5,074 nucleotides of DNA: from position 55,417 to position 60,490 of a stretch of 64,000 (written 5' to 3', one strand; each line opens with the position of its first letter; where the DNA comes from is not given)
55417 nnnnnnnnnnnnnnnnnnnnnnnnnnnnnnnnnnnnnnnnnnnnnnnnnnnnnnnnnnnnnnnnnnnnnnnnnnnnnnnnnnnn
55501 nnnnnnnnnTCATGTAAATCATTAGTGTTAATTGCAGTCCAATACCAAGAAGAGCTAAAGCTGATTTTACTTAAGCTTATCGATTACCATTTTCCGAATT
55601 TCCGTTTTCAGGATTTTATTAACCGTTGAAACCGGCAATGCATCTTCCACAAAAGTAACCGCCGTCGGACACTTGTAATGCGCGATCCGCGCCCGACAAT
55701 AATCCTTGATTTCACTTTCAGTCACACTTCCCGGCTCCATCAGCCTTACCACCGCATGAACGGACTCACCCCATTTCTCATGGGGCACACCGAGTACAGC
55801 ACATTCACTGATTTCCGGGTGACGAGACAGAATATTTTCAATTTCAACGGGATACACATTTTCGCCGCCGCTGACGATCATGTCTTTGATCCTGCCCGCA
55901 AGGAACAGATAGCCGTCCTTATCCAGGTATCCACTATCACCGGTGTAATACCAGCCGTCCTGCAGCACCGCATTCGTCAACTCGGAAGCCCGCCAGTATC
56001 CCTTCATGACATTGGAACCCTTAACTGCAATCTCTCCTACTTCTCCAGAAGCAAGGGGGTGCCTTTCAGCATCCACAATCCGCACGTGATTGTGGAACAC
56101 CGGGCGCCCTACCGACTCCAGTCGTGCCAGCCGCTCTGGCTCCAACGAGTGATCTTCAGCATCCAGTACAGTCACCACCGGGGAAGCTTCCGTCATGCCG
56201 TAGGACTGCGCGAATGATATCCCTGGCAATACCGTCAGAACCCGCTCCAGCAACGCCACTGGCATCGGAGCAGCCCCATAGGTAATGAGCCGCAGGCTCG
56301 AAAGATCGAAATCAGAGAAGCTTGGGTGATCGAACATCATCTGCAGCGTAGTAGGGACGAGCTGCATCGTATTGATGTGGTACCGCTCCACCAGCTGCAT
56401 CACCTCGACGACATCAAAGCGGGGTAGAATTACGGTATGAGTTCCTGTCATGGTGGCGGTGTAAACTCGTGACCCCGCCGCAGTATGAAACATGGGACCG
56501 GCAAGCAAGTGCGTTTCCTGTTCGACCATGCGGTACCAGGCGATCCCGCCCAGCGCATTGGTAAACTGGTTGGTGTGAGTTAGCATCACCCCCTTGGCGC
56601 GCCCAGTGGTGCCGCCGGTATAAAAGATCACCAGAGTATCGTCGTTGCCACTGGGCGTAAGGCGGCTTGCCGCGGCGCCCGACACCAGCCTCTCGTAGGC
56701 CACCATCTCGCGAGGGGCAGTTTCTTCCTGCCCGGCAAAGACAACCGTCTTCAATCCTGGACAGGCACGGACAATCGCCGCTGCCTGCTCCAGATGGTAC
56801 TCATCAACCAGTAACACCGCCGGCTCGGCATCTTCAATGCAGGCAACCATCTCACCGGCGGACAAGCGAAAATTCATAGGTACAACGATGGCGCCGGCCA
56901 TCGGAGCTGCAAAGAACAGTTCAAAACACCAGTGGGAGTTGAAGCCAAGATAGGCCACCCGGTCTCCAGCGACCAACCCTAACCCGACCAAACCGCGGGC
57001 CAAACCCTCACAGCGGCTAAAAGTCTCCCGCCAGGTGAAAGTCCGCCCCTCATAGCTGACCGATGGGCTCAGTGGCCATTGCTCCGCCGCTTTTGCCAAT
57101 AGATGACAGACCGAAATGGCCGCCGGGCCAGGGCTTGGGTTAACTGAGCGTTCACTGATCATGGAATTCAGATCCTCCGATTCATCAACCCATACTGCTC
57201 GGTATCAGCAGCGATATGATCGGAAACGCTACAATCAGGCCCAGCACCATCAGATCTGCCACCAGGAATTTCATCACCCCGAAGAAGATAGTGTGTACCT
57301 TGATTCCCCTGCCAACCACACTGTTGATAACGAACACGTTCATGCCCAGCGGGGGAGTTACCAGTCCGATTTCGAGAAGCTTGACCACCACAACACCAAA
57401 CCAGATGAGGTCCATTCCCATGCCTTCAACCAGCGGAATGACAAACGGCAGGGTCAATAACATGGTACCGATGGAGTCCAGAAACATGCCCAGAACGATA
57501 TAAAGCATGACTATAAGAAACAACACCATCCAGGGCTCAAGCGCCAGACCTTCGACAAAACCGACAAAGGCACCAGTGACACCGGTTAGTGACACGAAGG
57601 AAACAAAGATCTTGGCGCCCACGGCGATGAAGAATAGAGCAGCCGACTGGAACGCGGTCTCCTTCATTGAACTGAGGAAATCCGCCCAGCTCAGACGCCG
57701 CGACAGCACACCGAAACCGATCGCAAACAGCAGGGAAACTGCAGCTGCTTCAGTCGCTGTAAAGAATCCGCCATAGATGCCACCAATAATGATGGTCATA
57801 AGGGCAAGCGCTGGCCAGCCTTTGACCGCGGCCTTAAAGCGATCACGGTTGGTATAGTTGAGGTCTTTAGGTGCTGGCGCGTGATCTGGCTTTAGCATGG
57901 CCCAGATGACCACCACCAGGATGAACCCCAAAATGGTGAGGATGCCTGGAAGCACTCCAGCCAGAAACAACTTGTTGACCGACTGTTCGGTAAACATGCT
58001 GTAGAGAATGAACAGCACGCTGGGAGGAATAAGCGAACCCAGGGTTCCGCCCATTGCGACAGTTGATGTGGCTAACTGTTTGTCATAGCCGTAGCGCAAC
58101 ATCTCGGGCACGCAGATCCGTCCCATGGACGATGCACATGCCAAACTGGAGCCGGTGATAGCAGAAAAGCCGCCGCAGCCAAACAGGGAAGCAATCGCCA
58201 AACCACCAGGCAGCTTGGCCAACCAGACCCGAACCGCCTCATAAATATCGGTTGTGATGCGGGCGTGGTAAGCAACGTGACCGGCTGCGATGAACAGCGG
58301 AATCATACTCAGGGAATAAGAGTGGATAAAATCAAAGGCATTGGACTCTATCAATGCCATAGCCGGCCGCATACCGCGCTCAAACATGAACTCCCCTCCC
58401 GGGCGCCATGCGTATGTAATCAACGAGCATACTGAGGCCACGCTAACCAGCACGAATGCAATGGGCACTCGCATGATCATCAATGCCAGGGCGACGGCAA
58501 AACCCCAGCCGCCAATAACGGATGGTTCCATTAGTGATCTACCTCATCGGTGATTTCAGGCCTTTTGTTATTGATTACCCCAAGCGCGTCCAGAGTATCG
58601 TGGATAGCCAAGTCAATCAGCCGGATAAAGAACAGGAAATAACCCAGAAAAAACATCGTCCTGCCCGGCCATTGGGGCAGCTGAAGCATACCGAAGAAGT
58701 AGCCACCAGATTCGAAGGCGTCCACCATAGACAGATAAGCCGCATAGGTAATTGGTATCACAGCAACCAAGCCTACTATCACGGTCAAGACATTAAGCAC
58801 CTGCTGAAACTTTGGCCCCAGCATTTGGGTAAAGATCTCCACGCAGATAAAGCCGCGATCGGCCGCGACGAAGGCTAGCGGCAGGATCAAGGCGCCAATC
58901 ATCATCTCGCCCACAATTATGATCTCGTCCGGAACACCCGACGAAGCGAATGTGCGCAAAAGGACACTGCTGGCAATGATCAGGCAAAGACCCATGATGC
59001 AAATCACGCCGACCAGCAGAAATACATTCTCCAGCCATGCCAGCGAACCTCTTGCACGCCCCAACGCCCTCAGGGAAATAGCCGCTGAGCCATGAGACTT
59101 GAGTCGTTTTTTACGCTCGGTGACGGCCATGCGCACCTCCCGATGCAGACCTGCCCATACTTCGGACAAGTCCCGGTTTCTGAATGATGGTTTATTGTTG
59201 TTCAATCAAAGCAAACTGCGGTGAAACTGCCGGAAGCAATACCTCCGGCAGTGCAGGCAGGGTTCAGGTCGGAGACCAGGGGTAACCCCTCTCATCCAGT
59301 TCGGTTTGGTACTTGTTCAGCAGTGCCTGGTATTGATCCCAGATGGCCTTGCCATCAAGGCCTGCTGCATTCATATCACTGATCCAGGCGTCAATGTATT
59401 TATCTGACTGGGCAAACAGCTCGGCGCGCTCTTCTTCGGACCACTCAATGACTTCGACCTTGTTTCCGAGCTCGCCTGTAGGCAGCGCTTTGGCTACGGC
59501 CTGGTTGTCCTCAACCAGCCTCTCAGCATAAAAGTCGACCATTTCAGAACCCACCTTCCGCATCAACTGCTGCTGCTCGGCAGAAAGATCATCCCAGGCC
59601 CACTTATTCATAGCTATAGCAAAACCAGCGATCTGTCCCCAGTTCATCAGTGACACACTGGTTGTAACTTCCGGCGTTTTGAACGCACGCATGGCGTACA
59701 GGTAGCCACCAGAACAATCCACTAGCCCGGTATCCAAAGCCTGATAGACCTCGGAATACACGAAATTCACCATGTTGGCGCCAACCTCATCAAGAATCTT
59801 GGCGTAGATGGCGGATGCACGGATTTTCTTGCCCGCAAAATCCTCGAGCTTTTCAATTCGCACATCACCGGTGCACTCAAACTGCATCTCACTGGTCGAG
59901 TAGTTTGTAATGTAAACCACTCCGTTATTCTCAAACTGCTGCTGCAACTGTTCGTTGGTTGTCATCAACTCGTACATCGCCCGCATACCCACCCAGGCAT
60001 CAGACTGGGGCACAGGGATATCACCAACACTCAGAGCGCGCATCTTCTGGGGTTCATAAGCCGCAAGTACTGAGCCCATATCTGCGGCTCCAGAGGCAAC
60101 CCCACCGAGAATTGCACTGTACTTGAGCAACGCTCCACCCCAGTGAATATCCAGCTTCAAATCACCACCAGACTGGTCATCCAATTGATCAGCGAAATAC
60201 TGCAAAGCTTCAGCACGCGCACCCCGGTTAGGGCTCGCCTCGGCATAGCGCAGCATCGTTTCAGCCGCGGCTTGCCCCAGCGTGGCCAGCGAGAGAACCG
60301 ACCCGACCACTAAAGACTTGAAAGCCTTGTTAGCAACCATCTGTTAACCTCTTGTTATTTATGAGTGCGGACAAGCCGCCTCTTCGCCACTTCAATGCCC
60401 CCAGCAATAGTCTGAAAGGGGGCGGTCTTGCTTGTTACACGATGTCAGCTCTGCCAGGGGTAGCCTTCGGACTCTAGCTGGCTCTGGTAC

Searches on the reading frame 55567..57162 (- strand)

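Call 11: search_protein_families(library=pfam, proteins=[window:55567-57162:-], max_evalue=0.00001)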
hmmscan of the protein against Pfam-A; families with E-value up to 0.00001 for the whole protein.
window:55567-57162:- (531 aa): 2 families
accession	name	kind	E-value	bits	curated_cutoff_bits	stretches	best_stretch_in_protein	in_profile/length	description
PF00501.34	AMP-binding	-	2.4e-86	290.4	29.9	1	23-390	2-384/384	AMP-binding enzyme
PF13193.12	AMP-binding_C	-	1.3e-19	71.3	24.5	1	440-511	1-71/76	AMP-binding enzyme C-terminal domain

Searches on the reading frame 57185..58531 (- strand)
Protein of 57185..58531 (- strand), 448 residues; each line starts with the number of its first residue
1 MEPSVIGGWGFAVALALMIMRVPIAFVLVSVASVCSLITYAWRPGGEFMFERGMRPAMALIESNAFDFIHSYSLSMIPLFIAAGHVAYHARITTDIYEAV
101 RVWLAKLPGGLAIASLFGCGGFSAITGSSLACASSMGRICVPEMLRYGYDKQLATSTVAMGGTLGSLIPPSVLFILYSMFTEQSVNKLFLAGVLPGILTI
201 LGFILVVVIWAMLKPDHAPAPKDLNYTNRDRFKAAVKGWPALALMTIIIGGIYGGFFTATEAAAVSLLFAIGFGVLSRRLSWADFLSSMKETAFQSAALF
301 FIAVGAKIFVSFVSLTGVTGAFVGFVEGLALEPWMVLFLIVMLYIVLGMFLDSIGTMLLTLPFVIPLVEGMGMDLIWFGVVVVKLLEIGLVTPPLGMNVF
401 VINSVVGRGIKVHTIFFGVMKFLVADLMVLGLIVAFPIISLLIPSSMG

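Call 11: search_protein_families(library=pfam, proteins=[window:57185-58531:-], max_evalue=0.00001)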
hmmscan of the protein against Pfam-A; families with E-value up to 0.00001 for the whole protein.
window:57185-58531:- (448 aa): 1 family
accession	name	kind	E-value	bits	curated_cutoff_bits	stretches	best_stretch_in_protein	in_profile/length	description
PF06808.19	DctM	-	7.8e-80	269.2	23.8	1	11-437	1-411/413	Tripartite ATP-independent periplasmic transporter, DctM component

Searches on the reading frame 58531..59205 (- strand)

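Call 11: search_protein_families(library=pfam, proteins=[window:58531-59205:-], max_evalue=0.00001)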
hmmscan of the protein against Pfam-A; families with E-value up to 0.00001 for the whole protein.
window:58531-59205:- (224 aa): 1 family
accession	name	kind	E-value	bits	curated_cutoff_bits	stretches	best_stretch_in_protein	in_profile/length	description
PF04290.18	DctQ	-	1.2e-11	45.1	28.3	1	73-201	1-127/132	Tripartite ATP-independent periplasmic transporters, DctQ component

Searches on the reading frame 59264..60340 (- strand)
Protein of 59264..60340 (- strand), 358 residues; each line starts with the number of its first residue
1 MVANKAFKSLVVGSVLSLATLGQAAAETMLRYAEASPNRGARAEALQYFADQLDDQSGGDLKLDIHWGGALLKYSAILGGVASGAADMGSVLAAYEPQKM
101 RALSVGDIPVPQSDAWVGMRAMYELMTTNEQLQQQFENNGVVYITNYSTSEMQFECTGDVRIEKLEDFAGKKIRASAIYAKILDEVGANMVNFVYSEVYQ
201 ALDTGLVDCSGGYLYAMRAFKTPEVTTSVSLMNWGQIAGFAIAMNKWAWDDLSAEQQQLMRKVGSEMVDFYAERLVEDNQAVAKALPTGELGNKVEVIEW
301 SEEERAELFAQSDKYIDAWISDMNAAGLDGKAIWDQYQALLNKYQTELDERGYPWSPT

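Call 11: search_protein_families(library=pfam, proteins=[window:59264-60340:-], max_evalue=0.00001)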
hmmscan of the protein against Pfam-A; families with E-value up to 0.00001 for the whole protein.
window:59264-60340:- (358 aa): 1 family
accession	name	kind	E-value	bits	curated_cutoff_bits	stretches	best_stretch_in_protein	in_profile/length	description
PF03480.18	DctP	-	5e-30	105.3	23.4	1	43-318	12-281/286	Bacterial extracellular solute-binding protein, family 7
